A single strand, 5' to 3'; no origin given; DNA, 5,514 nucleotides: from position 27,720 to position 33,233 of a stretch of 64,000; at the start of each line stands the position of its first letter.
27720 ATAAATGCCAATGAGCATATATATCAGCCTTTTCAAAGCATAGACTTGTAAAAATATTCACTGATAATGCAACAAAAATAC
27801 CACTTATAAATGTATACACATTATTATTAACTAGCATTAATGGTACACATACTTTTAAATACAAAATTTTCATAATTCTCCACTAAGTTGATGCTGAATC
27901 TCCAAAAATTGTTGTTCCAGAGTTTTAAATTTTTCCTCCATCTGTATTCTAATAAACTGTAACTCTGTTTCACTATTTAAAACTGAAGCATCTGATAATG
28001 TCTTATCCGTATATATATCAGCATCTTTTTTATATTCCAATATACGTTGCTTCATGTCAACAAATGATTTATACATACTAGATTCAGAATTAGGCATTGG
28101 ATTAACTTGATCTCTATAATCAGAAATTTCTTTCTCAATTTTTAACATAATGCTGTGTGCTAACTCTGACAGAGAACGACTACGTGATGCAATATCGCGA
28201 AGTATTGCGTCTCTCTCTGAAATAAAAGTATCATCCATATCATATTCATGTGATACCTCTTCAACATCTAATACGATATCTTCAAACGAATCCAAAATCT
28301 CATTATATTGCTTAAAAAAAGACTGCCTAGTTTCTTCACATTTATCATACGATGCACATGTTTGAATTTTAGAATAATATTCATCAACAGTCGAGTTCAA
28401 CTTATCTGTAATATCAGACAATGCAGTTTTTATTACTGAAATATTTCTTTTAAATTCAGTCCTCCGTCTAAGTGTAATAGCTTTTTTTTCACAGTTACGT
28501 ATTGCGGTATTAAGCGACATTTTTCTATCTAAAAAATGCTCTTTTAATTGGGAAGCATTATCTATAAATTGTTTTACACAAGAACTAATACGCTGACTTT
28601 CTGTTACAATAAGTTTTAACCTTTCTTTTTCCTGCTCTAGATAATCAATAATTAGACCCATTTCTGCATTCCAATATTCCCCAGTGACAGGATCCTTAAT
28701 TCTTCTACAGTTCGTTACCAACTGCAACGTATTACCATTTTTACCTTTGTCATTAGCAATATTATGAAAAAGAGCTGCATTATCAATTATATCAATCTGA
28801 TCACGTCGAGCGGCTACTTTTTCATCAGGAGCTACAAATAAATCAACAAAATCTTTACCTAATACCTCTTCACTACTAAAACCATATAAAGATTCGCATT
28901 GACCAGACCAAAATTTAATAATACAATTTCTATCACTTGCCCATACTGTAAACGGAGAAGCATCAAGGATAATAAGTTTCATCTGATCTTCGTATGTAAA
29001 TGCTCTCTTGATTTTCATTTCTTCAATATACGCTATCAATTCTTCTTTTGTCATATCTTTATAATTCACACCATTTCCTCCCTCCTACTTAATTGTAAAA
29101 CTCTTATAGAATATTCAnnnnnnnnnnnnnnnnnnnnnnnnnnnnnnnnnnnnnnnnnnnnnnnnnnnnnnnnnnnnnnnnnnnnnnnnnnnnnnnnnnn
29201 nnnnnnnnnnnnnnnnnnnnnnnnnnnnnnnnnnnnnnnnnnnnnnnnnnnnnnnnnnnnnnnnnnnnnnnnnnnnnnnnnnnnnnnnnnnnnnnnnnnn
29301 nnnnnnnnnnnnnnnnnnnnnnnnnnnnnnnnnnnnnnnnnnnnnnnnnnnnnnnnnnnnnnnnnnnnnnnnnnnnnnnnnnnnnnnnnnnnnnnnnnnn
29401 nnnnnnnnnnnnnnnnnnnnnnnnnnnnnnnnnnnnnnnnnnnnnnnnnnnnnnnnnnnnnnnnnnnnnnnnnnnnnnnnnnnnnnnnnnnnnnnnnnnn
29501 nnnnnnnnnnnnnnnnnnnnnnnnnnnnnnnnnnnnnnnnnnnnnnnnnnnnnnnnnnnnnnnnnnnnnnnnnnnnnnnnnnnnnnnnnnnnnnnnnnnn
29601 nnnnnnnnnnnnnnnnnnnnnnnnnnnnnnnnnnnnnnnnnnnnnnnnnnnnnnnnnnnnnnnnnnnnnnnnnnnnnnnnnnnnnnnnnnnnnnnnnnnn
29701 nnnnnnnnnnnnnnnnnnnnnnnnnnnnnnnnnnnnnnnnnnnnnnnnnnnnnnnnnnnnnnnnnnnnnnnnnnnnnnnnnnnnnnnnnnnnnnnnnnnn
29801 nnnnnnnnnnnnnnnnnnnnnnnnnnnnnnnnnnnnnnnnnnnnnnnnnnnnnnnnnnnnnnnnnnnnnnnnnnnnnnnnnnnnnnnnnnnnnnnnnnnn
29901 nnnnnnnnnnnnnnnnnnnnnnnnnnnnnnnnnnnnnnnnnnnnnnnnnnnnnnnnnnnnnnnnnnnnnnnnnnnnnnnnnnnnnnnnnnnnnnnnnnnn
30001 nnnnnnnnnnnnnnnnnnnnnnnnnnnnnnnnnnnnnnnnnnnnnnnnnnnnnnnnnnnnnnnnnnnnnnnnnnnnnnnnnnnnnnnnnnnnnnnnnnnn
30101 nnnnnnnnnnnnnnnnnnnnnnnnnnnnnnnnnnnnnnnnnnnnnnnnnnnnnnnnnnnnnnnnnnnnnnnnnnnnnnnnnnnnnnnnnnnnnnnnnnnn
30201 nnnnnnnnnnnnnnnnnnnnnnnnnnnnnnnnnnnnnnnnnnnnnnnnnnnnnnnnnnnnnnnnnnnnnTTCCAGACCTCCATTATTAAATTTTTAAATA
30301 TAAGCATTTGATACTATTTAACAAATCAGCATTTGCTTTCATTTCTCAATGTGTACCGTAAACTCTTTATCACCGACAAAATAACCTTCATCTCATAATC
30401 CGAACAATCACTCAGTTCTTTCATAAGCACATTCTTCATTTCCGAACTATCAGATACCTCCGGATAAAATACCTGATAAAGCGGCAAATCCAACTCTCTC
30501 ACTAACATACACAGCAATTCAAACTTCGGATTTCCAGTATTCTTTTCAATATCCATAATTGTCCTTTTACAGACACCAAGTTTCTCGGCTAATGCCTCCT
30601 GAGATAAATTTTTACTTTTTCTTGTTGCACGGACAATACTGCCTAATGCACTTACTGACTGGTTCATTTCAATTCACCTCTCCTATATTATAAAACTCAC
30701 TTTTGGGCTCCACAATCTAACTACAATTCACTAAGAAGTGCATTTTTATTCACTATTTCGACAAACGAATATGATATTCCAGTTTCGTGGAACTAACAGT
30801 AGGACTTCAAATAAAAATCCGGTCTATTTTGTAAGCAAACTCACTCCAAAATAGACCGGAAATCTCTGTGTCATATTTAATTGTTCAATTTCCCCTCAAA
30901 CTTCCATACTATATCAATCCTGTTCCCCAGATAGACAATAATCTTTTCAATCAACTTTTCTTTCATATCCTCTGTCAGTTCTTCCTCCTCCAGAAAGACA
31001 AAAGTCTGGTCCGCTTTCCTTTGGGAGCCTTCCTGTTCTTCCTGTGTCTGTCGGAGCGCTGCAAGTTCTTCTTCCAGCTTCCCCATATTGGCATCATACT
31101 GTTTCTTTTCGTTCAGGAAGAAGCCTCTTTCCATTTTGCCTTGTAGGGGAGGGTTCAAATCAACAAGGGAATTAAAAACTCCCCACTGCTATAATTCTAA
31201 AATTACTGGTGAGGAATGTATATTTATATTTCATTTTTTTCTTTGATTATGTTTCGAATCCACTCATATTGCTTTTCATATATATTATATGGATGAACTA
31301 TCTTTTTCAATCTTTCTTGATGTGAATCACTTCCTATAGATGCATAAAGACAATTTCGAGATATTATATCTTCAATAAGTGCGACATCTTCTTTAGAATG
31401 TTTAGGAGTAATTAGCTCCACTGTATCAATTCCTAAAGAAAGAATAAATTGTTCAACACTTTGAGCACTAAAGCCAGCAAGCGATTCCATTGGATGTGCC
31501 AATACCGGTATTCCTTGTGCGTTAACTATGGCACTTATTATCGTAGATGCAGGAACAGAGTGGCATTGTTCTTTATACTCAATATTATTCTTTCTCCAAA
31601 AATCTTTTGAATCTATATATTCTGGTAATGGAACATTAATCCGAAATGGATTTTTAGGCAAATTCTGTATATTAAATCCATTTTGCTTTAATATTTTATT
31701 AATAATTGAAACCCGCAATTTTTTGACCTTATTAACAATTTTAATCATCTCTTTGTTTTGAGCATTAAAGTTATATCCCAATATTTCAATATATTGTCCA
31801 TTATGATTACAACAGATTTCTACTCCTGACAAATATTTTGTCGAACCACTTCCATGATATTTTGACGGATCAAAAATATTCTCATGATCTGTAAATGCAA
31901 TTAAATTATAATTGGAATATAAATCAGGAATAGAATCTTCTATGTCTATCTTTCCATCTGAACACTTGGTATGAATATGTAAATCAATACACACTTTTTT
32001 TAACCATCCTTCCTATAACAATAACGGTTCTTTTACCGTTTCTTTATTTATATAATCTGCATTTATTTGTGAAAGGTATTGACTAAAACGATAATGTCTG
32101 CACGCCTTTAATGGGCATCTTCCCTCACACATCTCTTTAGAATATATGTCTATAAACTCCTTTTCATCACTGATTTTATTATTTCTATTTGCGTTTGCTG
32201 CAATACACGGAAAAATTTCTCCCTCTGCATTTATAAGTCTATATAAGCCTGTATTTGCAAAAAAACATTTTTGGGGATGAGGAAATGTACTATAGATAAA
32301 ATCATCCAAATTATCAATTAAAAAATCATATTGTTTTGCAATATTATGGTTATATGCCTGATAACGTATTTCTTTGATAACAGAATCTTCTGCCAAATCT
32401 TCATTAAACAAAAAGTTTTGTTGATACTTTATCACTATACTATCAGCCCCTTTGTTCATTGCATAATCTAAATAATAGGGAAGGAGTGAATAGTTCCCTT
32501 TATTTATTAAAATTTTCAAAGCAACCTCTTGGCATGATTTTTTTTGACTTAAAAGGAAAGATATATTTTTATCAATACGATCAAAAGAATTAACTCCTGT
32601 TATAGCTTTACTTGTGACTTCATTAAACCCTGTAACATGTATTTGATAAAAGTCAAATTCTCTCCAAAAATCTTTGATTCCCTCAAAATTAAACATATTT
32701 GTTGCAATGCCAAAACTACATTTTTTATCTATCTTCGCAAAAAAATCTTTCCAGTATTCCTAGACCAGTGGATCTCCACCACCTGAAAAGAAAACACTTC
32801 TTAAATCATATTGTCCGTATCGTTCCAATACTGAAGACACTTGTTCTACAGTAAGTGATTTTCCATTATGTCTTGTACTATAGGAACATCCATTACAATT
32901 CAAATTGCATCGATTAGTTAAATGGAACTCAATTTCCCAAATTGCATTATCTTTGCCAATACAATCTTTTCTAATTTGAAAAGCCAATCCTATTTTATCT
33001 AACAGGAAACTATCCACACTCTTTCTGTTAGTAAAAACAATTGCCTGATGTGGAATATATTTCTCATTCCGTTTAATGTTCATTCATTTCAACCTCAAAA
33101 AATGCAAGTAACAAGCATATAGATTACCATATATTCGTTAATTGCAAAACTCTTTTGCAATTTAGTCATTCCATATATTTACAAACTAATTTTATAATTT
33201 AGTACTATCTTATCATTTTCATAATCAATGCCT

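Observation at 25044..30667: Seven-gene operon (HTH, rSAM/SPASM, PAS, TM, SDR, agmatine-deiminase/PAD fold, SET) next to Gabija: candidate undescribed system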

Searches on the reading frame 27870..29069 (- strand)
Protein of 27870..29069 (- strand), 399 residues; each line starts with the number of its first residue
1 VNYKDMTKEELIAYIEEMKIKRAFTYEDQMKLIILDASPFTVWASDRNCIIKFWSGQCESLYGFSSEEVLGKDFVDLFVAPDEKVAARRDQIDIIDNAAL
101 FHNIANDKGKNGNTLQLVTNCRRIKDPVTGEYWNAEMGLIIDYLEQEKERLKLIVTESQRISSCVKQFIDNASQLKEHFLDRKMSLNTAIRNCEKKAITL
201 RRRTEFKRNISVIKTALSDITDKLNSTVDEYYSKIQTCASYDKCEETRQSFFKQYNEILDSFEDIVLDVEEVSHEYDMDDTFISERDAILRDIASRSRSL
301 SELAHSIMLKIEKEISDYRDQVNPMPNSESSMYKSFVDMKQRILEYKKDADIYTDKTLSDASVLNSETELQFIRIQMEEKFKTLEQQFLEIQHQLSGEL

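Call 3: search_protein_families(library=pfam, proteins=[window:27870-29069:-], max_evalue=0.01)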
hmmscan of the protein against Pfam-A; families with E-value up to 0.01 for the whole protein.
window:27870-29069:- (399 aa): 3 families
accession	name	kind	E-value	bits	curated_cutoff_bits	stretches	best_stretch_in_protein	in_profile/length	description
PF00989.32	PAS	-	9e-07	29.3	22.6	1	34-87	6-57/113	PAS fold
PF13426.13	PAS_9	-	2e-05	25.3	27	1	45-133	7-92/103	PAS domain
PF08447.18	PAS_3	-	0.00046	20.9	25.6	1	52-105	2-56/89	PAS fold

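Call 4: search_protein_families(library=ncbifam, proteins=[window:27870-29069:-], max_evalue=0.01)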
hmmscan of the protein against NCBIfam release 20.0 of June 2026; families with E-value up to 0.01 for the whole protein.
window:27870-29069:- (399 aa): 5 families
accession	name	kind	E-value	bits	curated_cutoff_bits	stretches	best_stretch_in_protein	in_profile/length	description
TIGR00229.1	sensory_box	domain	7.3e-07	29.3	22.9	1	34-126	10-102/126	PAS domain S-box protein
NF041552.1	TF_PrdR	equivalog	0.00044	18.7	795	1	10-163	111-263/577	sigma-54 dependent transcriptional regulator PrdR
NF041777.1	sens_FixL_Rhizob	equivalog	0.00064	18.5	850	1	17-84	111-178/485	sensor protein FixL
TIGR00833.1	actII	subfamily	0.0013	17.1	874.7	1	144-341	483-656/910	MMPL family RND transporter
NF003034.1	PRK03918.1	equivalog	0.007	14.4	700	1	140-392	156-404/878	DNA double-strand break repair ATPase Rad50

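Call 5: search_protein_families(library=padloc, proteins=[window:27870-29069:-], max_evalue=0.01)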
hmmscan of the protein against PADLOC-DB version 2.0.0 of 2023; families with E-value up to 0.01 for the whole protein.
window:27870-29069:- (399 aa): 0 families

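Call 29: search_solved_structures(query=window:27870-29069:-, max_evalue=0.1, show_alignments=1)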
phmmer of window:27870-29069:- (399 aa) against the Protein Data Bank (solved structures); distinct sequences matched with E-value up to 0.1: 7.
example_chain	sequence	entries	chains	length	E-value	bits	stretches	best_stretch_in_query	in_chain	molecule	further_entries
5iu1_A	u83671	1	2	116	0.003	20.3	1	50-88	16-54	CTR1-like protein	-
7rzw_A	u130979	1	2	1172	0.071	15.8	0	34-80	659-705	Phytochrome B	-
8yb4_B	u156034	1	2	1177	0.072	15.8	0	34-80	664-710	phytochrome B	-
9jlb_A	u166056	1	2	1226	0.081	15.6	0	34-80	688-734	Phytochrome B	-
9itf_C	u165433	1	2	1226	0.081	15.6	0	34-80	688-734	Phytochrome B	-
9irk_C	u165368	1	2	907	0.092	15.4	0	34-80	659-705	Phytochrome B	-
9iuz_B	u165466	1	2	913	0.093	15.4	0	34-80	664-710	Phytochrome B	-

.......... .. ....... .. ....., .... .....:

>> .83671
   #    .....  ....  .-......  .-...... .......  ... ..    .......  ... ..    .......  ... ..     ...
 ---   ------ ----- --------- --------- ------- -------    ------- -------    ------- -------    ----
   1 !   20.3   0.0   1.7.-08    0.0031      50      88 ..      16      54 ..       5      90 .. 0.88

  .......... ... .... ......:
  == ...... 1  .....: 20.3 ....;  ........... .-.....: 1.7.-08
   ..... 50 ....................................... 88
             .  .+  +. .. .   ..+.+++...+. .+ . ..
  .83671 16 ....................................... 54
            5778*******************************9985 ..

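Call 44: find_homologous_proteins(query=window:27870-29069:-, max_evalue=0.001)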
Query window:27870-29069:- (399 aa): 154 proteins with E <= 0.001 among 2831 candidates; the best 120 are listed.
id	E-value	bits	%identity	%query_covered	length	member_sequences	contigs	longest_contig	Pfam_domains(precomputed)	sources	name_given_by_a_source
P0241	8.2e-257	869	100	100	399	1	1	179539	PF00989.32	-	-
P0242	1.0e-224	764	88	99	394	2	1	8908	-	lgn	-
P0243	2.4e-216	736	85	100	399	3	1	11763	-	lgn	-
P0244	1.2e-165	569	65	99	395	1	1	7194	PF00989.32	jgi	jgi:PAS domain S-box-containing protein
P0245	2.4e-163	562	65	100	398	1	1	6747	PF00989.32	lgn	-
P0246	3.2e-160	552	63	99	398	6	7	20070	PF00989.32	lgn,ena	-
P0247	4.0e-160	551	63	100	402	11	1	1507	-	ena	-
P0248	4.4e-160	551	63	100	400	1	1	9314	-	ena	-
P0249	1.0e-156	540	62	100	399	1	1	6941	PF00989.32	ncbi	-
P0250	5.1e-155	534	60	100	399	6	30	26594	-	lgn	-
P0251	1.8e-153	529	62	100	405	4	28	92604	PF00989.32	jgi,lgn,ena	jgi:PAS domain S-box-containing protein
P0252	3.1e-153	529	60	100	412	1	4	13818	PF00989.32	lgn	-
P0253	3.4e-150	519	59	100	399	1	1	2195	PF00989.32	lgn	-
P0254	1.3e-148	513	58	99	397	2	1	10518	PF00989.32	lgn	-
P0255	5.0e-147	508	59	99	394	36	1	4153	PF00989.32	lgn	-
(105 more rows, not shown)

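Call 52: predict_structure(alignment_id=A7)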
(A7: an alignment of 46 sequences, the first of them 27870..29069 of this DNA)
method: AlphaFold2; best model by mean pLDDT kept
length: 399 residues; sequences in the alignment: 46
mean_pLDDT: 90.3   pTM: 0.73
mean pLDDT of the five models: 90.3, 90.0, 89.7, 87.7, 87.5
residues with pLDDT >= 90: 260; 70-90: 132; 50-70: 6; < 50: 1
segments of 3 or more residues with pLDDT < 50: none
pLDDT, mean of each block of 10 residues (from residue 1): 83 83 81 83 94 88 89 94 92 93 86 86 93 92 81 89 93 93 92 93 95 96 97 96 96 96 95 82 87 92 94 89 80 90 95 92 86 94 96 83
secondary structure, 60 per line:
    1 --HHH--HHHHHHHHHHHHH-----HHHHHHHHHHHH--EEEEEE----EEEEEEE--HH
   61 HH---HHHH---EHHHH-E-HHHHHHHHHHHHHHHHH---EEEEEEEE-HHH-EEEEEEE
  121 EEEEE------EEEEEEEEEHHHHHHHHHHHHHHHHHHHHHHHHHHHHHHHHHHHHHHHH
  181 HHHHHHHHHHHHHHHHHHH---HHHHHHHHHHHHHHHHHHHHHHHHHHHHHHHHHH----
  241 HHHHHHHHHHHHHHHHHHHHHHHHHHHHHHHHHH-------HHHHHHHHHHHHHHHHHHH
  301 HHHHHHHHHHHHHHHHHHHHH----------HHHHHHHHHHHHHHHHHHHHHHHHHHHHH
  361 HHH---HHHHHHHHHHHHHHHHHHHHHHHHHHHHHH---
elements in order: H8-20 H26-37 E40-45 E50-56 H59-62 H66-69 H74-77 H81-97 E101-108 E114-125 E132-140 H141-199 H203-236 H241-274 H282-321 H332-363 H367-396

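Call 54: fold_search(model_id=the predicted structure, library=pdb)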
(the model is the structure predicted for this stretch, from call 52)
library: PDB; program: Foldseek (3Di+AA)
matches with E <= 10: 1169; with E <= 0.001: 231
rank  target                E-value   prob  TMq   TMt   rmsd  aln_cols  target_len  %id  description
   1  8xsa_A                7.0e-07  1.00  0.22  0.30   4.3       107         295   17  Crystal structure of the DNA-bound AHR-ARNT heterodimer in complex with Indigo (released 2025-01-15)
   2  3f1p_B                8.7e-07  1.00  0.23  0.73   2.6       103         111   18  Crystal structure of a high affinity heterodimer of HIF2 alpha and ARNT C-terminal PAS domains (released 2009-01-20)
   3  4gs9_B                1.6e-06  1.00  0.23  0.77   2.7       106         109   18  Crystal structure of the high affinity heterodimer of HIF2 alpha and ARNT C-terminal PAS domains in complex with an in (released 2013-04-03)
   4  3h7w_B                1.6e-06  1.00  0.23  0.75   2.6       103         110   18  Crystal structure of the high affinity heterodimer of HIF2 alpha and ARNT C-terminal PAS domains with the artificial l (released 2010-01-12)
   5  8xs7_A                1.7e-06  1.00  0.23  0.31   2.8       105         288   17  Crystal structure of the DNA-bound AHR-ARNT heterodimer in complex with FICZ (released 2025-01-15)
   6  4xt2_B                2.6e-06  1.00  0.22  0.72   2.7       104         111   19  Crystal structure of the high affinity heterodimer of HIF2 alpha and ARNT C-terminal PAS domains in complex with a tet (released 2015-12-09)
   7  5luv_B                2.7e-06  1.00  0.27  0.65   5.7       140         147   16  Short LOV protein W619_1 in apo-state (released 2017-02-22)
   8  8xs9_A                2.9e-06  1.00  0.23  0.31   4.0       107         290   19  Crystal structure of the DNA-bound AHR-ARNT heterodimer in complex with beta-Naphthoflavone (released 2025-01-15)
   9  8js5_B                3.2e-06  1.00  0.27  0.40   5.9       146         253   18  Dimeric PAS domains of oxygen sensor FixL with ferric unliganded heme (released 2024-06-26)
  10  8js6_C                3.2e-06  1.00  0.25  0.38   6.3       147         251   18  Dimeric PAS domains of oxygen sensor FixL in complex with cyanide-bound ferric heme (released 2024-06-26)
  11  8ck4_B                3.4e-06  1.00  0.23  0.77   2.7       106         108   18  STRUCTURE OF HIF2A-ARNT HETERODIMER IN COMPLEX WITH (4S)-1-(3,5-difluorophenyl)-5,5-difluoro-3-methanesulfonyl-4,5,6,7 (released 2023-07-19)
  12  8js6_E                4.0e-06  1.00  0.26  0.40   6.4       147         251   18  Dimeric PAS domains of oxygen sensor FixL in complex with cyanide-bound ferric heme (released 2024-06-26)
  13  3f1n_B                4.2e-06  1.00  0.23  0.73   2.7       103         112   18  Crystal structure of a high affinity heterodimer of HIF2 alpha and ARNT C-terminal PAS domains, with internally bound  (released 2009-01-20)
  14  9of0_B                4.2e-06  1.00  0.23  0.33   3.5       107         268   18  Cryo-EM Structure of Human HIF-2a-ARNT Complexed on 20-bp HRE (released 2025-06-11)
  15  4h6j_B                4.5e-06  1.00  0.23  0.74   2.6       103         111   18  Identification of Cys 255 in HIF-1 as a novel site for development of covalent inhibitors of HIF-1 /ARNT PasB domain p (released 2012-12-05)
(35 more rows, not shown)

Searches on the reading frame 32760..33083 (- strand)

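Call 7: search_protein_families(library=pfam, proteins=[window:32760-33083:-], max_evalue=0.01)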
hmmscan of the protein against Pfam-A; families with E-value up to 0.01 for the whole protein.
window:32760-33083:- (107 aa): 2 families
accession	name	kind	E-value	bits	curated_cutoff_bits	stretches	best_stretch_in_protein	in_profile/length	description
PF04055.27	Radical_SAM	-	2.3e-07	31.6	29.5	1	55-106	3-57/166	Radical SAM superfamily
PF13353.11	Fer4_12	-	0.0049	17.6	22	1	56-106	12-64/137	4Fe-4S single cluster domain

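Call 8: search_protein_families(library=padloc, proteins=[window:32760-33083:-], max_evalue=0.001)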
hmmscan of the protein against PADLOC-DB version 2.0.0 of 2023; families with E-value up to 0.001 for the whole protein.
window:32760-33083:- (107 aa): 2 families
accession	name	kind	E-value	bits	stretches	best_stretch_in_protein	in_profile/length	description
PDLC02904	pVip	-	2e-05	22.3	1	51-106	5-60/262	Viperins associated with kinases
PDLC02903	pVip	-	0.00041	17.9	1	51-102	2-50/257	Viperins not associated with kinases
